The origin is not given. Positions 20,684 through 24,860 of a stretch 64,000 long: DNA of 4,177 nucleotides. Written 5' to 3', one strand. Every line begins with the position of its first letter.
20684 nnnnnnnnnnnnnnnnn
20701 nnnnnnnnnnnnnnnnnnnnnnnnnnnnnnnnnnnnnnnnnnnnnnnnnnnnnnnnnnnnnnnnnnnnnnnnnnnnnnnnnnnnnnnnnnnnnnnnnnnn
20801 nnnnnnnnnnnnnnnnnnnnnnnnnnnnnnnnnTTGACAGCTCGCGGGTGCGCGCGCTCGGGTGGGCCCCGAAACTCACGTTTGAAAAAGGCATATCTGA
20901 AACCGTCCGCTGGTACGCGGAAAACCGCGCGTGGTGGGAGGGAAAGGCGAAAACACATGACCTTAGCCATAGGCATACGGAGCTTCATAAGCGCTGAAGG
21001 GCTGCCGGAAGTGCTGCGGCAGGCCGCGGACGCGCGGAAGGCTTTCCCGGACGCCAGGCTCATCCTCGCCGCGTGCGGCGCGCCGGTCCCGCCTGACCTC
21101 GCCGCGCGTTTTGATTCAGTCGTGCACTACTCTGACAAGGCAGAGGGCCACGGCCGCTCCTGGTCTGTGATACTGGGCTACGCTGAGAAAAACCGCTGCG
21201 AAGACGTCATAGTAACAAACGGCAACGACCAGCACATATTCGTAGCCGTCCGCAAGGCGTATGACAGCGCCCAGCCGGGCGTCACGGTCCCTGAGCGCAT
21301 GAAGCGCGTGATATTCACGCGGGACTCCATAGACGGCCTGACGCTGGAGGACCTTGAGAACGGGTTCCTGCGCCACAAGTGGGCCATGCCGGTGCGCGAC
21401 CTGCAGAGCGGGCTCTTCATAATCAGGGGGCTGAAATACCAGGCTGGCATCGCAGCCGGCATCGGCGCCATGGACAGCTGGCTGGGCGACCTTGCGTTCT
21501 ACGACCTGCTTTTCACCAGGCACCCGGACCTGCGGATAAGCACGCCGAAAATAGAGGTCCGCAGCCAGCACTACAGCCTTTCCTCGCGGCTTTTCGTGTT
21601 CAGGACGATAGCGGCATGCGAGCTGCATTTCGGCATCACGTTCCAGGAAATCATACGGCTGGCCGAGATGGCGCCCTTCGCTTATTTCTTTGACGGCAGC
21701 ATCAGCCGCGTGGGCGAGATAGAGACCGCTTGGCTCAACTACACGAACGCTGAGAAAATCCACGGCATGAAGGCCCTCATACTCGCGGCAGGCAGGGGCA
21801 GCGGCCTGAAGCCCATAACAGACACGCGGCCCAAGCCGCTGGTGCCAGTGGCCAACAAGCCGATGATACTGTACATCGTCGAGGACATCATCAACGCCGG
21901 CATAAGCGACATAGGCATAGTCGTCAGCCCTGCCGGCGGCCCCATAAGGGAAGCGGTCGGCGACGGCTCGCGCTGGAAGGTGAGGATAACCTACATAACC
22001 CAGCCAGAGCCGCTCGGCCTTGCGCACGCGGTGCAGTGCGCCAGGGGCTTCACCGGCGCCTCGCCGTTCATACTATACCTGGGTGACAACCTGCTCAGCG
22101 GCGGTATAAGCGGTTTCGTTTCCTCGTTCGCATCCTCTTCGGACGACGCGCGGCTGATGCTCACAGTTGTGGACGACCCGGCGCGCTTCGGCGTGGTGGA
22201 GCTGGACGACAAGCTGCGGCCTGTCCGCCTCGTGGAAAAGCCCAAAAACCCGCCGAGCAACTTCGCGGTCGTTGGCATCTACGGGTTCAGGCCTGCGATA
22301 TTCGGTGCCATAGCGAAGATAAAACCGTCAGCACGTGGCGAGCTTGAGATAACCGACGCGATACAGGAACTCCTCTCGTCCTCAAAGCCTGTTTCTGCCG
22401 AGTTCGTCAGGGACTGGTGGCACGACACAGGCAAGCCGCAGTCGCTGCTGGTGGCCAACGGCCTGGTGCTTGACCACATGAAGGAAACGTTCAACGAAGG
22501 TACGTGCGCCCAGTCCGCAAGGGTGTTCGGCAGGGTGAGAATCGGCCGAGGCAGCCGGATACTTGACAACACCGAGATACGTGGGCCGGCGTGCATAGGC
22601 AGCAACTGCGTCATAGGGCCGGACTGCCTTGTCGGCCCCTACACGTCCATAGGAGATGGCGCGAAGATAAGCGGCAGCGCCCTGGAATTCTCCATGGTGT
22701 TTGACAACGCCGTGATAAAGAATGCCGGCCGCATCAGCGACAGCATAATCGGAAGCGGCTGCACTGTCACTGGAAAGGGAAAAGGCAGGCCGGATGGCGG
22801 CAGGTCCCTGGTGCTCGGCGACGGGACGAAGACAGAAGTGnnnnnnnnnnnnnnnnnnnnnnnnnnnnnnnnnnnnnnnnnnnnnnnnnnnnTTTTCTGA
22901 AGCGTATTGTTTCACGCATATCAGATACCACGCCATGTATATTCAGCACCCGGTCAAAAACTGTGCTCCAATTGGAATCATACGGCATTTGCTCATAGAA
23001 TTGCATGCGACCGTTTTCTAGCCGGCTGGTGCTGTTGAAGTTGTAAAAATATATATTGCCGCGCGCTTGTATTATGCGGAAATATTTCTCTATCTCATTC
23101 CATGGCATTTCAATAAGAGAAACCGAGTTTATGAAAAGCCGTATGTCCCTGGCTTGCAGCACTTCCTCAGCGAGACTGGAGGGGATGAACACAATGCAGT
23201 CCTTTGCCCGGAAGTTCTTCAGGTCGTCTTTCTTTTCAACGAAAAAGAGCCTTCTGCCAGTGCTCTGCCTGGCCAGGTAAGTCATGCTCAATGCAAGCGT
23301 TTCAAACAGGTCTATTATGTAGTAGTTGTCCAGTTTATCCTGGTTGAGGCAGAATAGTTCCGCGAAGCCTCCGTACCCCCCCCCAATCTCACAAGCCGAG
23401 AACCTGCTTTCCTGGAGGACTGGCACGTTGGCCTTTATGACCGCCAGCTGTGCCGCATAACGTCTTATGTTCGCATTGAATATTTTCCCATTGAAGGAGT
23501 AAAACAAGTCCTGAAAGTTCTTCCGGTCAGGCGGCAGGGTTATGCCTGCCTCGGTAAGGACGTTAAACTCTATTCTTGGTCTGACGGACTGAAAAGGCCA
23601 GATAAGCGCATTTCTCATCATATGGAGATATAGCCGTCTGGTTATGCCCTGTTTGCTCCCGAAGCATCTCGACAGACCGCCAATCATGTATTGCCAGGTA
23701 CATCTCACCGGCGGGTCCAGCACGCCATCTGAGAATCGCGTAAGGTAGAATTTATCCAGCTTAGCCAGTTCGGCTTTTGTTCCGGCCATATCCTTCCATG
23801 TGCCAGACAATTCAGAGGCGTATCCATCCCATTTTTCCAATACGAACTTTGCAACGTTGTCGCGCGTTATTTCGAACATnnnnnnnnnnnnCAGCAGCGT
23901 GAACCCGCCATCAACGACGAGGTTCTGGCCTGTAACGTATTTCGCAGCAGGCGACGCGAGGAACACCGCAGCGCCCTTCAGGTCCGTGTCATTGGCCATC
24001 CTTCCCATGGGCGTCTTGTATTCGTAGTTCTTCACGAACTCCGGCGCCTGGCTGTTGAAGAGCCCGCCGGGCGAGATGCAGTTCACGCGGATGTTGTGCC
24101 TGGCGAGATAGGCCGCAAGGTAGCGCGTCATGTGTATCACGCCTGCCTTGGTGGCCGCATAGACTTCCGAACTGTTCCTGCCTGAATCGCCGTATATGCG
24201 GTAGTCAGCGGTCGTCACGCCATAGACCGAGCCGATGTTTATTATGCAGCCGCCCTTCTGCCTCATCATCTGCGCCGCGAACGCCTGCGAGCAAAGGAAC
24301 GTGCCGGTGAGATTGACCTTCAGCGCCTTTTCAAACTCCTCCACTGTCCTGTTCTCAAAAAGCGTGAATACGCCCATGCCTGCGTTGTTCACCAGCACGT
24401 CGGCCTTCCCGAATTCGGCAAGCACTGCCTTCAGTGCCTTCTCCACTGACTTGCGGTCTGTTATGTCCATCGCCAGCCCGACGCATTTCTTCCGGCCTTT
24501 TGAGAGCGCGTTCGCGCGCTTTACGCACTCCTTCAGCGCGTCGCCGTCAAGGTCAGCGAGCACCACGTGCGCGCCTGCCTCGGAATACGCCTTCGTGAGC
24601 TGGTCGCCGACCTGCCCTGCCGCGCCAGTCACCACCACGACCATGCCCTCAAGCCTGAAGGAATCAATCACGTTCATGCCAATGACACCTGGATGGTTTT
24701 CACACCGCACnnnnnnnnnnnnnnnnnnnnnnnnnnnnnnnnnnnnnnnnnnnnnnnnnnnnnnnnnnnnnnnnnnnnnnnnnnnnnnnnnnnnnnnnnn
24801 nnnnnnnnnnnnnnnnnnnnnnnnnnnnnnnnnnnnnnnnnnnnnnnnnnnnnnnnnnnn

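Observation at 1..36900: About 36-kb archaeal cell-surface glycan island combining Dol-P-type membrane glycosylation machinery with at least four nucleotide-sugar pathways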

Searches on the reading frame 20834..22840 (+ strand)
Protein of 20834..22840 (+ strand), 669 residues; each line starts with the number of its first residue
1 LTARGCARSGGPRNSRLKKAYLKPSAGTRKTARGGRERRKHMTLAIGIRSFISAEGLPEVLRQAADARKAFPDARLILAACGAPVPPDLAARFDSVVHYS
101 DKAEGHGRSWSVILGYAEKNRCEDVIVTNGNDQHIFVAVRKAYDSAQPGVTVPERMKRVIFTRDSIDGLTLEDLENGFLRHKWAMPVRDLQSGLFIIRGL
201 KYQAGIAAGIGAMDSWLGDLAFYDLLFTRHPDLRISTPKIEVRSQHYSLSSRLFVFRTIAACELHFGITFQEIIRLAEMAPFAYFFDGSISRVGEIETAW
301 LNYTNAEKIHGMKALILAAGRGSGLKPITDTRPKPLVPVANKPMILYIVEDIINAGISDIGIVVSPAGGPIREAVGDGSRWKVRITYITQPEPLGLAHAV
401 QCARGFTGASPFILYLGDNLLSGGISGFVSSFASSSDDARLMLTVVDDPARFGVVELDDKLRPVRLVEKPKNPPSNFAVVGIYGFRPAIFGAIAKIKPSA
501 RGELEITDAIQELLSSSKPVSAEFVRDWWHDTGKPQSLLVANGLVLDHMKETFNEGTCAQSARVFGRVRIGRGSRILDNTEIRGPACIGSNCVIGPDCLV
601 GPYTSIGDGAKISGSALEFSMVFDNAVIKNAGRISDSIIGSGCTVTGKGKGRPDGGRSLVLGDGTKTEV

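Call 6: search_protein_families(library=pfam, proteins=[window:20834-22840:+], max_evalue=0.001)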
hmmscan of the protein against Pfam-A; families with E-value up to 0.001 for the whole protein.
window:20834-22840:+ (669 aa): 4 families
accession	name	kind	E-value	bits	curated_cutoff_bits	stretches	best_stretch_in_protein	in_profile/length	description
PF00483.29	NTP_transferase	-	6.7e-53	180.2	21.2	1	313-543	1-240/245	Nucleotidyl transferase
PF25084.1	LbH_EIF2B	-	1.9e-08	34.7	54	1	558-646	12-100/105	EIF2B subunit epsilon LbH domain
PF00132.30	Hexapep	-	2.8e-08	33.5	27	1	568-601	2-35/36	Bacterial transferase hexapeptide (six repeats)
PF12804.13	NTP_transf_3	-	6.8e-07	30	27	1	314-418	1-95/160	MobA-like NTP transferase domain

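Call 11: search_protein_families(library=ncbifam, proteins=[window:20834-22840:+], max_evalue=1e-10)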
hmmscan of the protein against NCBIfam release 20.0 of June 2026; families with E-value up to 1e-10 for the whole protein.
window:20834-22840:+ (669 aa): 23 families
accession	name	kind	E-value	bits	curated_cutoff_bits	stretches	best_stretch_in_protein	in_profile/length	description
TIGR01208.1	rmlA_long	equivalog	1.7e-118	395.6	320.25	1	313-666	1-350/353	glucose-1-phosphate thymidylyltransferase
TIGR03992.1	Arch_glmU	subfamily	7e-79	265.5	292.1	1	312-645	1-327/393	bifunctional sugar-1-phosphate nucleotidylyltransferase/acetyltransferase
NF041173.1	Sug_nt_acttase_Thmprot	equivalog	1.5e-56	192.1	600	1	312-641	1-323/405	bifunctional sugar-1-phosphate nucleotidylyltransferase/acetyltransferase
NF041313.1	UDPGP_AglF_Halo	equivalog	6.7e-48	163.2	400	1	312-538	1-227/234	UTP--glucose-1-phosphate uridylyltransferase AglF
TIGR01207.1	rmlA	equivalog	6e-47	160.1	360.65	1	313-545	1-236/286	glucose-1-phosphate thymidylyltransferase RfbA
NF012024.0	PRK15480.1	equivalog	3.4e-42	144.6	588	1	312-545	4-240/292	glucose-1-phosphate thymidylyltransferase RfbA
NF052502.1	man1P_GTase_Rv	exception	2.1e-38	132.1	440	1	313-647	2-326/352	mannose-1-phosphate guanylyltransferase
TIGR01099.1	galU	equivalog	1.7e-34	119.6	326.8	2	382-538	93-258/261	UTP--glucose-1-phosphate uridylyltransferase GalU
NF045761.1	NAMPUrTaseMurU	equivalog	2.2e-29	103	250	1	312-539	1-221/226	N-acetylmuramate alpha-1-phosphate uridylyltransferase MurU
NF007516.0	PRK10122.1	equivalog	4.6e-22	78.5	534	0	383-535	97-266/297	UTP--glucose-1-phosphate uridylyltransferase GalF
NF009928.0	PRK13389.1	equivalog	7.1e-21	74.6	548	1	382-534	101-268/302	UTP--glucose-1-phosphate uridylyltransferase GalU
TIGR01105.1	galF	equivalog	1.5e-20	73.6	659.2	0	311-364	3-56/297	GalU regulator GalF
TIGR01173.1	glmU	equivalog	1.6e-19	70.1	366.85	1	312-628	1-323/452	bifunctional UDP-N-acetylglucosamine diphosphorylase/glucosamine-1-phosphate N-acetyltransferase GlmU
NF010937.0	PRK14357.1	equivalog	1.1e-18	67.4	658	1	312-634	1-321/448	bifunctional UDP-N-acetylglucosamine diphosphorylase/glucosamine-1-phosphate N-acetyltransferase GlmU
NF003670.0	PRK05293.1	equivalog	1.2e-18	67.2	470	0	445-647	156-354/382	glucose-1-phosphate adenylyltransferase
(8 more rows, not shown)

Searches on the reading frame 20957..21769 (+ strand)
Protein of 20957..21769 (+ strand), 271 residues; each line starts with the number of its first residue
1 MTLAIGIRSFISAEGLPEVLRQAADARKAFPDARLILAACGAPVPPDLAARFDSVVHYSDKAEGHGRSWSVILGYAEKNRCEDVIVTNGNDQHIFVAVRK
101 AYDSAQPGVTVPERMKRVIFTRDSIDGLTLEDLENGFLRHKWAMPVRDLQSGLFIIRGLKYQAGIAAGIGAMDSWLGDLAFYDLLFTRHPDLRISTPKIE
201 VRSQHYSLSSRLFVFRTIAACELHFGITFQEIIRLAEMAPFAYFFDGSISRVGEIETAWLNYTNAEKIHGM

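Call 21: search_solved_structures(query=window:20957-21769:+, max_evalue=1)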
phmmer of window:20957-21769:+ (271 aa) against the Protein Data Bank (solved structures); distinct sequences matched with E-value up to 1: 1.
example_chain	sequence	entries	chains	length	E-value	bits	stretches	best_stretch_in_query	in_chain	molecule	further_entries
4xhy_A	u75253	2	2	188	0.39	13.3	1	13-66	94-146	Flavin reductase domain protein, FMN-binding protein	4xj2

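Call 47: find_homologous_proteins(query=window:20957-21769:+, max_evalue=0.001)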
Query window:20957-21769:+ (271 aa): 2 proteins with E <= 0.001 among 2074 candidates.
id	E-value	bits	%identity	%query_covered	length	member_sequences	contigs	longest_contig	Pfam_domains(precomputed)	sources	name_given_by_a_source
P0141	6.7e-61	224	60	64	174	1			-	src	-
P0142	8.0e-39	152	34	99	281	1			-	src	-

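Call 60: predict_structure(alignment_id=A3)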
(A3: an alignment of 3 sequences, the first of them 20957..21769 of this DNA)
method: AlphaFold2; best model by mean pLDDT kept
length: 271 residues; sequences in the alignment: 3
mean_pLDDT: 53.4   pTM: 0.53
mean pLDDT of the five models: 53.4, 47.5, 46.1, 45.7, 44.4
residues with pLDDT >= 90: 16; 70-90: 51; 50-70: 65; < 50: 139
segments of 3 or more residues with pLDDT < 50: 63-65, 106-153, 159-214, 220-227, 235-251, 268-271
pLDDT, mean of each block of 10 residues (from residue 1): 79 81 85 90 89 86 57 74 68 58 47 30 25 24 26 49 34 36 40 33 36 49 47 48 36 59 60 42
secondary structure, 60 per line:
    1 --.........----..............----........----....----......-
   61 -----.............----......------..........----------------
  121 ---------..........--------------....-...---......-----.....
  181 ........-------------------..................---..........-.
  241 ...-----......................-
elements in order: E3-11 H16-29 E34-41 H46-49 E54-59 H66-78 E83-88 H95-104 H130-139 E154-157 H165-170 H176-188 H208-225 H229-238 H240-243 H249-270

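Call 62: fold_search(model_id=the predicted structure, library=pdb)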
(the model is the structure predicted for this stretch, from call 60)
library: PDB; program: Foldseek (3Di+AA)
matches with E <= 10: 1584; with E <= 0.001: 30
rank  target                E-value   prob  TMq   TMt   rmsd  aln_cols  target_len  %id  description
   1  1zdg                  6.6e-05  1.00  0.35  0.36  12.8       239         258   10  Ser159 mutant of glycogenin complexed with UDP-glucose and manganese (released 2005-04-26)
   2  3u2w_B                8.0e-05  1.00  0.34  0.36  10.8       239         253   13  Crystal Structure of Human Glycogenin-1 (GYG1) complexed with manganese and glucose or a glucal species (released 2011-11-02)
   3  3t7n_B                1.1e-04  1.00  0.33  0.35  11.0       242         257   13  Crystal Structure of Human Glycogenin-1 (GYG1) complexed with manganese and UDP, in a monoclinic closed form (released 2011-08-31)
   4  3t7n_A                1.9e-04  1.00  0.32  0.34  11.2       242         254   13  Crystal Structure of Human Glycogenin-1 (GYG1) complexed with manganese and UDP, in a monoclinic closed form (released 2011-08-31)
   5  3v8z                  2.2e-04  1.00  0.35  0.36  12.4       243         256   10  Structure of apo-glycogenin truncated at residue 270 complexed with UDP (released 2012-01-25)
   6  3rmv                  2.2e-04  0.99  0.32  0.35  12.2       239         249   11  Crystal Structure of Human Glycogenin-1 (GYG1) T83M mutant complexed with manganese and UDP (released 2011-05-18)
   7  1zct_A                2.3e-04  1.00  0.33  0.34   8.4       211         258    9  structure of glycogenin truncated at residue 270 in a complex with UDP (released 2005-04-26)
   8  1zcy                  2.3e-04  0.99  0.34  0.35  13.0       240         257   10  apo form of a mutant of glycogenin in which Asp159 is replaced by Ser (released 2005-04-26)
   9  3rmw                  2.3e-04  0.99  0.33  0.35  12.4       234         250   12  Crystal Structure of Human Glycogenin-1 (GYG1) T83M mutant complexed with manganese and UDP-glucose (released 2011-05-11)
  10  1zcv                  2.4e-04  1.00  0.35  0.36  12.8       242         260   11  apo form of a mutant of glycogenin in which Asp159 is replaced by Asn (released 2005-04-26)
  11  1zdf                  2.6e-04  1.00  0.35  0.36  12.5       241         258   10  Ser162 mutant of glycogenin complexed with UDP-glucose and manganese (released 2005-04-26)
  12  3usq                  3.0e-04  1.00  0.35  0.36  12.8       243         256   11  Structure of D159S/Y194F glycogenin mutant truncated at residue 270 (released 2011-12-14)
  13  3v8y                  3.0e-04  0.99  0.34  0.35  12.3       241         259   10  Structure of apo-glycogenin truncated at residue 270 (released 2012-01-25)
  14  3q4s                  3.1e-04  0.99  0.33  0.35  12.3       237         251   10  Crystal Structure of Human Glycogenin-1 (GYG1), apo form (released 2011-02-09)
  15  6yv7_B                3.3e-04  0.97  0.33  0.27  14.5       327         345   10  Mannosyltransferase PcManGT from Pyrobaculum calidifontis (released 2020-07-22)
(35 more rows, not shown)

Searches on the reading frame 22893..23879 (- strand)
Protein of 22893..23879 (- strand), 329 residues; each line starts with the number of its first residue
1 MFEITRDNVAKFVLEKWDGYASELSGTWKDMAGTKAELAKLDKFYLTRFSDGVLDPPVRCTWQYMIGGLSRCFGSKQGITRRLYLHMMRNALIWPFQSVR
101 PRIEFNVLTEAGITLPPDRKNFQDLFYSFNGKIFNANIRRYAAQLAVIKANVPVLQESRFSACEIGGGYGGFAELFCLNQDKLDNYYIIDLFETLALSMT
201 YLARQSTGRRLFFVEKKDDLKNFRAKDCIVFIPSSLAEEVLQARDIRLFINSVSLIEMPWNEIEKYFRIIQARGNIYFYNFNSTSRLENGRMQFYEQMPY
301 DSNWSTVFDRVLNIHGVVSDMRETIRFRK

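Call 7: search_protein_families(library=pfam, proteins=[window:22893-23879:-], max_evalue=0.001)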
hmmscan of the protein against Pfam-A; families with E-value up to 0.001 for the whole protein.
window:22893-23879:- (329 aa): 0 families

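Call 20: search_solved_structures(query=window:22893-23879:-, max_evalue=1)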
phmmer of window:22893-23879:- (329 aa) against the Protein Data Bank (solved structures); distinct sequences matched with E-value up to 1: 0.

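Call 38: search_protein_families(library=ncbifam, proteins=[window:22893-23879:-], max_evalue=0.01)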
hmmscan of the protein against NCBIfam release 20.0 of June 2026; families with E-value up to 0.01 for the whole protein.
window:22893-23879:- (329 aa): 1 family
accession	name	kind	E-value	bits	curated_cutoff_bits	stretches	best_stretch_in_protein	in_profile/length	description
TIGR04371.1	methyltran_NanM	subfamily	2.1e-19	70.1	44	1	121-279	115-270/273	putative sugar O-methyltransferase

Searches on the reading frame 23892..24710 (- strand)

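Call 7: search_protein_families(library=pfam, proteins=[window:23892-24710:-], max_evalue=0.001)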
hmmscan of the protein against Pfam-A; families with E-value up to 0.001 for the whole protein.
window:23892-24710:- (273 aa): 6 families
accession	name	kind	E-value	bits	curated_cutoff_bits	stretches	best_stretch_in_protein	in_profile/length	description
PF13561.12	adh_short_C2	-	1.9e-54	185.2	27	1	29-271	1-236/236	Enoyl-(Acyl carrier protein) reductase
PF00106.31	adh_short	-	2.6e-46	158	26.6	1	24-217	2-182/195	short chain dehydrogenase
PF08659.16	KR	-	3.5e-09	37.3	22.6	1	25-147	3-126/180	KR domain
PF01370.27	Epimerase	-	5.1e-08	33.1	20.9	1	25-200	1-158/240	NAD dependent epimerase/dehydratase family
PF04321.23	RmlD_sub_bind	-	0.00011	21.9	27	1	23-139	1-84/287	RmlD substrate binding domain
PF16363.11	GDP_Man_Dehyd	-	0.00016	21.7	27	1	27-196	2-165/332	GDP-mannose 4,6 dehydratase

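Call 38: search_protein_families(library=ncbifam, proteins=[window:23892-24710:-], max_evalue=0.01)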
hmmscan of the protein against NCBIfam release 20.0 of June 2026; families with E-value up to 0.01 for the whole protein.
window:23892-24710:- (273 aa): 240 families (the best 25 are shown)
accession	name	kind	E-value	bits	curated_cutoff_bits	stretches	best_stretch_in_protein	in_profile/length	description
NF006619.0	PRK09186.1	equivalog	4.7e-62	209.9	255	1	20-272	2-256/256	oxidoreductase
NF005559.1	PRK07231.1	subfamily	5.2e-57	193.2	215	1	19-271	1-248/249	glucose 1-dehydrogenase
NF006070.0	PRK08213.1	subfamily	1.1e-56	192.3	279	1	12-272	2-258/259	gluconate 5-dehydrogenase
NF004774.0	PRK06114.1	equivalog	8.5e-54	182.6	360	1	14-271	8-260/262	SDR family oxidoreductase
NF004198.0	PRK05653.1-3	equivalog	7e-53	179.6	296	1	20-271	5-247/248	3-oxoacyl-ACP reductase FabG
TIGR01830.1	3oxo_ACP_reduc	equivalog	3.6e-51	174.2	297.75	1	25-270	1-238/239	3-oxoacyl-[acyl-carrier-protein] reductase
NF052558.1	MBtsdlDhBudC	equivalog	5.1e-51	173.6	270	1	21-271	2-242/250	meso-2,3-butanediol dehydrogenase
NF005309.0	PRK06841.1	subfamily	6.8e-51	173.2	286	1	16-272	9-254/255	GolD/DthD family dehydrogenase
NF009466.0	PRK12826.1-2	subfamily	2e-48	165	222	1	23-270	4-244/248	3-oxoacyl-ACP reductase FabG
NF004522.0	PRK05867.1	equivalog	1.2e-47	162.8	447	1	12-271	1-253/255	SDR family oxidoreductase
NF004778.0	PRK06124.1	equivalog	1.5e-47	162.2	303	1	13-271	2-253/256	SDR family oxidoreductase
NF009468.0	PRK12826.1-4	equivalog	9e-47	159.9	318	1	19-272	4-249/256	SDR family oxidoreductase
NF004791.0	PRK06138.1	equivalog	1.1e-46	159.2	312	1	19-271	2-250/252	SDR family oxidoreductase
NF005472.0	PRK07067.1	equivalog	2.1e-46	158.6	338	1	19-269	3-253/257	L-iditol 2-dehydrogenase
NF009093.0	PRK12429.1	subfamily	3e-46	157.8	258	1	20-271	3-257/259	3-hydroxybutyrate dehydrogenase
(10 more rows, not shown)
